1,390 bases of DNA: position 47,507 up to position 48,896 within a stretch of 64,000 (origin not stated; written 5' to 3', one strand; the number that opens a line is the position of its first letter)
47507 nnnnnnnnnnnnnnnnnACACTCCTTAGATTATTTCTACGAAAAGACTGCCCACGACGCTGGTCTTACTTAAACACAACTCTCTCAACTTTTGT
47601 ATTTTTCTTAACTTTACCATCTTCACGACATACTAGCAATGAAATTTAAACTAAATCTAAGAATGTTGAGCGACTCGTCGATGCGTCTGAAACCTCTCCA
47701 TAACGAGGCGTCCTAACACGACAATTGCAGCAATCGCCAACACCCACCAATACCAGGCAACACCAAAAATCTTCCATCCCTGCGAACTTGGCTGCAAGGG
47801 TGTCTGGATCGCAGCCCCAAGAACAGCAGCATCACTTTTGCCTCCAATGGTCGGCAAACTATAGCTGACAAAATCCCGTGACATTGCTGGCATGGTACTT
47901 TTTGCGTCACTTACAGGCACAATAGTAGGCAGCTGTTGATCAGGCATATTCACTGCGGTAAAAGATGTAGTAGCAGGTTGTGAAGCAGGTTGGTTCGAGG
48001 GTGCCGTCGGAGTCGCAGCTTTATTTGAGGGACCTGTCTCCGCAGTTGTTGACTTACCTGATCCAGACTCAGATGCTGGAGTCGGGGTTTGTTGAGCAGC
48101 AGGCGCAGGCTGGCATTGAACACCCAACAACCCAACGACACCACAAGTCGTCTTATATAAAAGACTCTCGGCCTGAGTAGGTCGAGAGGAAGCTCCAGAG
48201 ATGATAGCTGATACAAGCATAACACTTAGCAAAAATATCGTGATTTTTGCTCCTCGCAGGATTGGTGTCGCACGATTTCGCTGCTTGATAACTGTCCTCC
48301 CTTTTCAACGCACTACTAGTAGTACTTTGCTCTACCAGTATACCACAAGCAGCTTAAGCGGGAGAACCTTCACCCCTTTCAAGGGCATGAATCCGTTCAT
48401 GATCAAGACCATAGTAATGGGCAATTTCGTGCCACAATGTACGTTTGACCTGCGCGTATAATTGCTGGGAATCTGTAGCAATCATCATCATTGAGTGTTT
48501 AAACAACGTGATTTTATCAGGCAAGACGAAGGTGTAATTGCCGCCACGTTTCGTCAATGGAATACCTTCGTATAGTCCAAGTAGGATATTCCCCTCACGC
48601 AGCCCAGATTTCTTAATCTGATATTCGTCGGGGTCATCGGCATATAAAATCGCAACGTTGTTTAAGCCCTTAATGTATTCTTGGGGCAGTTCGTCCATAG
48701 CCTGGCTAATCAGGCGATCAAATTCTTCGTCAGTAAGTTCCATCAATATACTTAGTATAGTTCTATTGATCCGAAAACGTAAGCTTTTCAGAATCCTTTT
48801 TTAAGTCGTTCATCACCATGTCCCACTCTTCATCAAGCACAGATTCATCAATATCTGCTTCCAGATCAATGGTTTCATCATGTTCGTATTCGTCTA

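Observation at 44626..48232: Shared C-terminal signal (AAVLGA...G-x-x-IFG[LV]AWYWW-TM-basic) on two otherwise unrelated surface proteins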

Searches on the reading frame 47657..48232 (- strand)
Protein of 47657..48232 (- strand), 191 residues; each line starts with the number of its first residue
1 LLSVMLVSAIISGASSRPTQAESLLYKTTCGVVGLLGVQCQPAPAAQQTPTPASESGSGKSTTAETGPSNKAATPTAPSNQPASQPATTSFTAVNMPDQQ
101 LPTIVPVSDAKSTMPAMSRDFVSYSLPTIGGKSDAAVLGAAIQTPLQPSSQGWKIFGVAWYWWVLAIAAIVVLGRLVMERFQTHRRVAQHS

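Call 5: search_protein_families(library=ncbifam, proteins=[window:47657-48232:-], max_evalue=1)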
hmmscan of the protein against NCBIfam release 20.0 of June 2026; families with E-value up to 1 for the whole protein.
window:47657-48232:- (191 aa): 1 family
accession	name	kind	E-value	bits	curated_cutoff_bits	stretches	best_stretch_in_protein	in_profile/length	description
NF010292.0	PRK13732.1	subfamily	0.73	9.7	265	0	25-84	102-164/175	single-stranded DNA-binding protein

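Call 6: search_protein_families(library=pfam, proteins=[window:47657-48232:-], max_evalue=1)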
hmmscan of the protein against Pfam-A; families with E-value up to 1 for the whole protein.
window:47657-48232:- (191 aa): 0 families

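Call 50: predict_structure(protein=window:47657-48232:-)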
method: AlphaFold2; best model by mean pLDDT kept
length: 191 residues; sequences in the alignment: 1
mean_pLDDT: 57.4   pTM: 0.28
mean pLDDT of the five models: 57.4, 55.5, 53.8, 52.0, 51.6
residues with pLDDT >= 90: 20; 70-90: 19; 50-70: 68; < 50: 84
segments of 3 or more residues with pLDDT < 50: 1-3, 12-18, 45-50, 52-57, 59-67, 69-78, 108-110, 112-118, 120-122, 124-127, 131-134, 141-143
pLDDT, mean of each block of 10 residues (from residue 1): 50 48 63 66 47 45 42 47 50 50 51 44 48 50 54 82 93 92 70 54
secondary structure, 60 per line:
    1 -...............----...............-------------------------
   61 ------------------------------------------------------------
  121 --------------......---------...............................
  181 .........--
elements in order: H2-16 H21-35 H135-140 H150-189

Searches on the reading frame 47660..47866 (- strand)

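Call 9: search_protein_families(library=ncbifam, proteins=[window:47660-47866:-], max_evalue=10)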
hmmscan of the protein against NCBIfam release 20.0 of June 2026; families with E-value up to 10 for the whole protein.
seq(69 aa): 0 families

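Call 52: search_protein_families(library=pfam, proteins=[window:47660-47866:-], max_evalue=10)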
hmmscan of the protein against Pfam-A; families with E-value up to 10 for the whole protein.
seq(69 aa): 2 families
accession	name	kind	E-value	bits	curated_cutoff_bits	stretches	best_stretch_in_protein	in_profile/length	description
PF11862.13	DUF3382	-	0.018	15.7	28.9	1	27-65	26-64/97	Domain of unknown function (DUF3382)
PF06422.18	PDR_CDR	-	0.14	12.5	20.5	1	28-55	44-71/92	CDR ABC transporter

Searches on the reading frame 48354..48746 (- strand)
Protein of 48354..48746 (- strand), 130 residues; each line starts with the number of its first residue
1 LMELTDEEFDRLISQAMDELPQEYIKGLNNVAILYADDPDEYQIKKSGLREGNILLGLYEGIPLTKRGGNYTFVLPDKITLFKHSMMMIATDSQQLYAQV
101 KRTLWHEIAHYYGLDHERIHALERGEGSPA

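Call 30: search_protein_families(library=pfam, proteins=[window:48354-48746:-], max_evalue=0.01)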
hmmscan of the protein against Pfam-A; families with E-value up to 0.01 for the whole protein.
window:48354-48746:- (130 aa): 1 family
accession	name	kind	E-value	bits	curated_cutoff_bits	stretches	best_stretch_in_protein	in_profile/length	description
PF06262.17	Zincin_1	-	1.4e-24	86.4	22.4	1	28-122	1-95/97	Zincin-like metallopeptidase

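Call 49: search_protein_families(library=ncbifam, proteins=[window:48354-48746:-], max_evalue=0.1)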
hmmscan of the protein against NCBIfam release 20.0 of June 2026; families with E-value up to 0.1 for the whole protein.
window:48354-48746:- (130 aa): 3 families
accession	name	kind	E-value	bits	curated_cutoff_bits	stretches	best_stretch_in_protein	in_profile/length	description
NF033823.0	archmetzin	subfamily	0.019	14.9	145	1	88-116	110-138/170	archaemetzincin family Zn-dependent metalloprotease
TIGR03516.1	ppisom_GldI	equivalog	0.047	13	157.6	1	25-78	98-148/177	gliding motility-associated peptidyl-prolyl isomerase GldI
TIGR03952.1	metzin_BF0631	equivalog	0.091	11.7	208.1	0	98-116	230-248/351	zinc-dependent metalloproteinase lipoprotein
